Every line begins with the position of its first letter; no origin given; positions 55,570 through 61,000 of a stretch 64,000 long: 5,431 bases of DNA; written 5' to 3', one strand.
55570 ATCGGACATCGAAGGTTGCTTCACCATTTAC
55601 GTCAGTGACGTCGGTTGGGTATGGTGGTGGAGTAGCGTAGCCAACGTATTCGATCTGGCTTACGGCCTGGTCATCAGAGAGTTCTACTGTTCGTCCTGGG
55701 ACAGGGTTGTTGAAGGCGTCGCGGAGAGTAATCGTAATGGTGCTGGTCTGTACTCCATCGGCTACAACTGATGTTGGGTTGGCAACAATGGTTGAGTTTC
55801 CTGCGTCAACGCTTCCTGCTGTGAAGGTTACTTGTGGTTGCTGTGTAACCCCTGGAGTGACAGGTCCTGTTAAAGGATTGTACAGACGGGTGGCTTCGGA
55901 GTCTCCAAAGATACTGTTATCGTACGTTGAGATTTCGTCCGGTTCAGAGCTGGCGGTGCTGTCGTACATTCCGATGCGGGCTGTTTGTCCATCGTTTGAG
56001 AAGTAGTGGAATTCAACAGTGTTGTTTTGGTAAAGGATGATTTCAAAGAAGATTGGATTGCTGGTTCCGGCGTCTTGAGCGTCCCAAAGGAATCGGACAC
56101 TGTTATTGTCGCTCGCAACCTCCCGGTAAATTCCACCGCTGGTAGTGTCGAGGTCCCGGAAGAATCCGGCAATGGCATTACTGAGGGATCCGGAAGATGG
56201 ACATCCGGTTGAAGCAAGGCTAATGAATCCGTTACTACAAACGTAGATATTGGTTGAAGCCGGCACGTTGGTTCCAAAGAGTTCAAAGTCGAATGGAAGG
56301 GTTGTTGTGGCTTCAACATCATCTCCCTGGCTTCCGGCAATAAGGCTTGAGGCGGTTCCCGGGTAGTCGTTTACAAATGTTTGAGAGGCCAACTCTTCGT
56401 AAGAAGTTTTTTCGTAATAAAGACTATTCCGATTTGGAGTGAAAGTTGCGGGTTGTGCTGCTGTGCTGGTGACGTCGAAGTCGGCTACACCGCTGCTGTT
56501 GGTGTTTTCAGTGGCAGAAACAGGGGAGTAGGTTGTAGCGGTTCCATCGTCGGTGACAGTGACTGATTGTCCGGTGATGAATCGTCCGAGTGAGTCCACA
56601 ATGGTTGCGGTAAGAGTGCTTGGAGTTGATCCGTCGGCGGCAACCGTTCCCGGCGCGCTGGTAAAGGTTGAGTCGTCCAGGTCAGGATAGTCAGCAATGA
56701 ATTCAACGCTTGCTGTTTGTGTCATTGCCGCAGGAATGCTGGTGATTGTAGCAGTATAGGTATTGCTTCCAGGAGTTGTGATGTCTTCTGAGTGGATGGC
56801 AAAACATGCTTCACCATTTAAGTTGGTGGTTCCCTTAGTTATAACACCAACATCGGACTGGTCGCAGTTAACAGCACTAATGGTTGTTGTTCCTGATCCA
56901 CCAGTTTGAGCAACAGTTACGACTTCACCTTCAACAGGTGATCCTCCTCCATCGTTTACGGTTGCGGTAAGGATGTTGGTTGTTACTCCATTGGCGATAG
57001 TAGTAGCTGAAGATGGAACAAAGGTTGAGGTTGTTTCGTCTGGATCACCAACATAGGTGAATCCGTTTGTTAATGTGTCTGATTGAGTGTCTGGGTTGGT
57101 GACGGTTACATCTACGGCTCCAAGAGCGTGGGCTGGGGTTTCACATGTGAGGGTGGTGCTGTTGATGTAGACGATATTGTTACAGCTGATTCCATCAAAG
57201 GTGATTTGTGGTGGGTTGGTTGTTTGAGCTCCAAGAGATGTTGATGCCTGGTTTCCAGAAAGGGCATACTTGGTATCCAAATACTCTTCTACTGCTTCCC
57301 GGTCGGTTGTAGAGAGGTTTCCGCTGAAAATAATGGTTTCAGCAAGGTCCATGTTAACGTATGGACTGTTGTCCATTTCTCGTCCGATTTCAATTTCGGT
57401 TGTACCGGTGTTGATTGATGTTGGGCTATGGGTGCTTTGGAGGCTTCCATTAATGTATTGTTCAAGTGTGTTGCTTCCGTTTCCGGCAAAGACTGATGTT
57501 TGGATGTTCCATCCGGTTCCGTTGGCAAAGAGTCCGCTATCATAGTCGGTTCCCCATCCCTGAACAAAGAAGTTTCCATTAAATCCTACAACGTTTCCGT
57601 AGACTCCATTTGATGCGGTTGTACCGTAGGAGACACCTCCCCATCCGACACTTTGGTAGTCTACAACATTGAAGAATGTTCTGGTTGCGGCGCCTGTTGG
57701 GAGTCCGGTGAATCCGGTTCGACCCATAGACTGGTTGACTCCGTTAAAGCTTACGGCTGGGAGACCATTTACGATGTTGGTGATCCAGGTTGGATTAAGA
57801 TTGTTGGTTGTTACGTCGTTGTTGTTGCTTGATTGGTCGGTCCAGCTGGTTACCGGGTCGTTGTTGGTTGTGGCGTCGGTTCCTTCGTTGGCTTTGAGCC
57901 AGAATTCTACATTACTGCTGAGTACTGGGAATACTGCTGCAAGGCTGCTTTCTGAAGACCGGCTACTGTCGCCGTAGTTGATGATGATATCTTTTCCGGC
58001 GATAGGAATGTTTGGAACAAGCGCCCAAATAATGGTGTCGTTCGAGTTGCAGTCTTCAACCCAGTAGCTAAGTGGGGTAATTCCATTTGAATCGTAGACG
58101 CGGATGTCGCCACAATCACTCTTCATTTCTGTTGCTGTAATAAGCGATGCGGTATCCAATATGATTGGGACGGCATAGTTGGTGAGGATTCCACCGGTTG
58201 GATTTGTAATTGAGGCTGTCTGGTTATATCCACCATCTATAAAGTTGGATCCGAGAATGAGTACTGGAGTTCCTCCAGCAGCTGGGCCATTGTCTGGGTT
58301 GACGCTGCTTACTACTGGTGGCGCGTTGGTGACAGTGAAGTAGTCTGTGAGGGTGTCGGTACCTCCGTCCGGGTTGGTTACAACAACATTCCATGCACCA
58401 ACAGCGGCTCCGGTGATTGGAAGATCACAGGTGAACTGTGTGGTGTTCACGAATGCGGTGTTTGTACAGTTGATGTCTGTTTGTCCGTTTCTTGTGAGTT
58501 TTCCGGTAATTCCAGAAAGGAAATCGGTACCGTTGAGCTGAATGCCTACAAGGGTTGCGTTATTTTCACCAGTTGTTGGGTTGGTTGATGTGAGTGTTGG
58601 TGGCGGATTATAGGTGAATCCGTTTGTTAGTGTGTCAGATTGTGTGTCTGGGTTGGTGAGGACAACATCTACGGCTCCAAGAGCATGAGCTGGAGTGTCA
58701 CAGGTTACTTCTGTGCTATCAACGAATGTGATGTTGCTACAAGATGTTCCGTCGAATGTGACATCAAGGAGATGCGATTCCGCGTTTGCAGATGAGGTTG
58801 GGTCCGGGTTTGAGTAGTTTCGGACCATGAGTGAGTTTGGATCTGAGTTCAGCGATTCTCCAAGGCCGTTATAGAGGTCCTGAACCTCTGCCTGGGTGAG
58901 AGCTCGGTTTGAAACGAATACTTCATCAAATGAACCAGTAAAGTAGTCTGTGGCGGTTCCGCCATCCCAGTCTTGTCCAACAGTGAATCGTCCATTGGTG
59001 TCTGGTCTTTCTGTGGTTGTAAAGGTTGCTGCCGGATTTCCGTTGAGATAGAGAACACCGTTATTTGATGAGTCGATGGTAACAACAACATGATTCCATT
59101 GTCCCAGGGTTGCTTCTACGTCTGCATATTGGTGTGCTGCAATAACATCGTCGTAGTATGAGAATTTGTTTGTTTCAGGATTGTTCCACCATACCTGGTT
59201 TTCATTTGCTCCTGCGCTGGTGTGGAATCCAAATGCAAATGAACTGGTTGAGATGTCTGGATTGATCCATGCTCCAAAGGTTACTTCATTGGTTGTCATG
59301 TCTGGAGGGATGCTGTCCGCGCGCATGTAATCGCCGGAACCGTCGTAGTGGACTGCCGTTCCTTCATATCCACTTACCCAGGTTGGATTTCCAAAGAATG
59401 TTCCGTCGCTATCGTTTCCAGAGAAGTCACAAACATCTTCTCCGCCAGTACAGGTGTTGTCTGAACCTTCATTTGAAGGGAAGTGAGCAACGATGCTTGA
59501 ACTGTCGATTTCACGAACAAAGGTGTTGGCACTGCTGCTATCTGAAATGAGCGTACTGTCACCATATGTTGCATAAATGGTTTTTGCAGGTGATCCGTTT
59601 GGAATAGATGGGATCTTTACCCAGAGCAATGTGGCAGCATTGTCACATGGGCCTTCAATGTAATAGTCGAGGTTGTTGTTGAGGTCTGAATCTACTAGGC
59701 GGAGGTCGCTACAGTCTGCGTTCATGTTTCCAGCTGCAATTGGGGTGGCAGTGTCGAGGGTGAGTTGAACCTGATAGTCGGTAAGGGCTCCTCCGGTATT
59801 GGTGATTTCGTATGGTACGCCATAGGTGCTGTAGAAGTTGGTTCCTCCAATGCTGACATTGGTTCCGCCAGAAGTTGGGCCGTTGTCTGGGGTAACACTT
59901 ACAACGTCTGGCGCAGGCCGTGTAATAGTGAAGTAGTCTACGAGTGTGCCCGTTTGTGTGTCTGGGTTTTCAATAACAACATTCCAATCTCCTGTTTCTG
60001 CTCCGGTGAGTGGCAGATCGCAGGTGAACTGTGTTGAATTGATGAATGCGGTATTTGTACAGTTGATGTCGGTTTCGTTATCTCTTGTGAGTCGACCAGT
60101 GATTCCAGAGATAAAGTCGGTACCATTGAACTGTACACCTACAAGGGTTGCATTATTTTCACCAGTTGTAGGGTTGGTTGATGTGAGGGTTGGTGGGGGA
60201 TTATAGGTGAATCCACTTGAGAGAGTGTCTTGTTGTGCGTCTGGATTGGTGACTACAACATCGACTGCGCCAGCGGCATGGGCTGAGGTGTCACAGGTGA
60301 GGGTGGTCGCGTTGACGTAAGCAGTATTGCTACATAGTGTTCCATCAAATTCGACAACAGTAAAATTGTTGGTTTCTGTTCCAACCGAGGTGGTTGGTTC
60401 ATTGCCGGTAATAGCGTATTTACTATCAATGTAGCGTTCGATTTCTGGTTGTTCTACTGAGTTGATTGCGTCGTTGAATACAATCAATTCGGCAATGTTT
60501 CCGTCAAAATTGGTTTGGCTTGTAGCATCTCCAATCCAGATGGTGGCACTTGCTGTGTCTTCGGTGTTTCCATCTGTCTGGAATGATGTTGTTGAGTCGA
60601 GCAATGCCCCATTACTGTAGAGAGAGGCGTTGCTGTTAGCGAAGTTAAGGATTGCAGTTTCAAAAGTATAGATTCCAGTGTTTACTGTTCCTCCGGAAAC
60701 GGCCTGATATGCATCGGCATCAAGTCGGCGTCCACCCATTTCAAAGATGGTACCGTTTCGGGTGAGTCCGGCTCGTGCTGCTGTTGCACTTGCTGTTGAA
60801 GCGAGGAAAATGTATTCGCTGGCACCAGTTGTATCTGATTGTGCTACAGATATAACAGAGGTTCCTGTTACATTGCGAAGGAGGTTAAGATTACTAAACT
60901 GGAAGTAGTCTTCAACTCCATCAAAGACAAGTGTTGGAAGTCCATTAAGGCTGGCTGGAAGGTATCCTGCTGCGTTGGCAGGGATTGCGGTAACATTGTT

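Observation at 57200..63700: Giant surface protein built from four repeated IPT - DUF2341-like - LamG-like supermodules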

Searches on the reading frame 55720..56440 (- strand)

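Call 13: search_protein_families(library=pfam, proteins=[window:55720-56440:-], max_evalue=1)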
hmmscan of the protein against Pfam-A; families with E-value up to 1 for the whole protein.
window:55720-56440:- (240 aa): 1 family
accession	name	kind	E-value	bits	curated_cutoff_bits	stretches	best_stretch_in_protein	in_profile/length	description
PF09134.16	Invasin_D3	-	1.7e-05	25.6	33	1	212-240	1-29/98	Invasin, domain 3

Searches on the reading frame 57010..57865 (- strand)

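Call 13: search_protein_families(library=pfam, proteins=[window:57010-57865:-], max_evalue=1)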
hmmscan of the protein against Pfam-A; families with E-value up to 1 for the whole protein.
window:57010-57865:- (285 aa): 1 family
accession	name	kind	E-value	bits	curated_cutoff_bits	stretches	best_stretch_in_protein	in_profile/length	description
PF01833.30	TIG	-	7.9e-08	32.6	20.9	1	219-271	33-84/84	IPT/TIG domain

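Call 33: search_solved_structures(query=window:57160-57865:-, max_evalue=10)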
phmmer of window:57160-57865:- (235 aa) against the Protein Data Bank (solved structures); distinct sequences matched with E-value up to 10: 1.
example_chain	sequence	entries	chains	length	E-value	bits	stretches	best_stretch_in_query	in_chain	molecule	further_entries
8c3w_A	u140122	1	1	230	1.3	11.9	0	173-207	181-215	dnHEM1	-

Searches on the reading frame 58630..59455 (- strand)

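Call 13: search_protein_families(library=pfam, proteins=[window:58630-59455:-], max_evalue=1)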
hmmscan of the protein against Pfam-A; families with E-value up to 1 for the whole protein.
window:58630-59455:- (275 aa): 5 families
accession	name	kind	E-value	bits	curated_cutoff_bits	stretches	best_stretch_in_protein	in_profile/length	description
PF13385.13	Laminin_G_3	-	8.6e-25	88.1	27.6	1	38-192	1-151/151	Concanavalin A-like lectin/glucanases superfamily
PF01833.30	TIG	-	2e-06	28.1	20.9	1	231-270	34-72/84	IPT/TIG domain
PF00354.24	Pentaxin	-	0.00059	20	25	1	56-197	25-169/194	Pentaxin family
PF09264.17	Sial-lect-inser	-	0.025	14.7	25.8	1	122-173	61-112/198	Vibrio cholerae sialidase, lectin insertion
PF07953.20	Toxin_R_bind_N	-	0.029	14.5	23.8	1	84-141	92-147/191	Clostridium neurotoxin, N-terminal receptor binding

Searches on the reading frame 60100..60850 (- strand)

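Call 13: search_protein_families(library=pfam, proteins=[window:60100-60850:-], max_evalue=1)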
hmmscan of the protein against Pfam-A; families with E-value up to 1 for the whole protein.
window:60100-60850:- (250 aa): 3 families
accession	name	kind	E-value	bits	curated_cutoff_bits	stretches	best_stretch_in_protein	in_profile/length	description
PF13385.13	Laminin_G_3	-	7.7e-08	33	27.6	1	8-131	30-147/151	Concanavalin A-like lectin/glucanases superfamily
PF01833.30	TIG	-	5.7e-06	26.7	20.9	1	160-216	29-84/84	IPT/TIG domain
PF08428.16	Rib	-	0.04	15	27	1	143-210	3-68/76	Rib domain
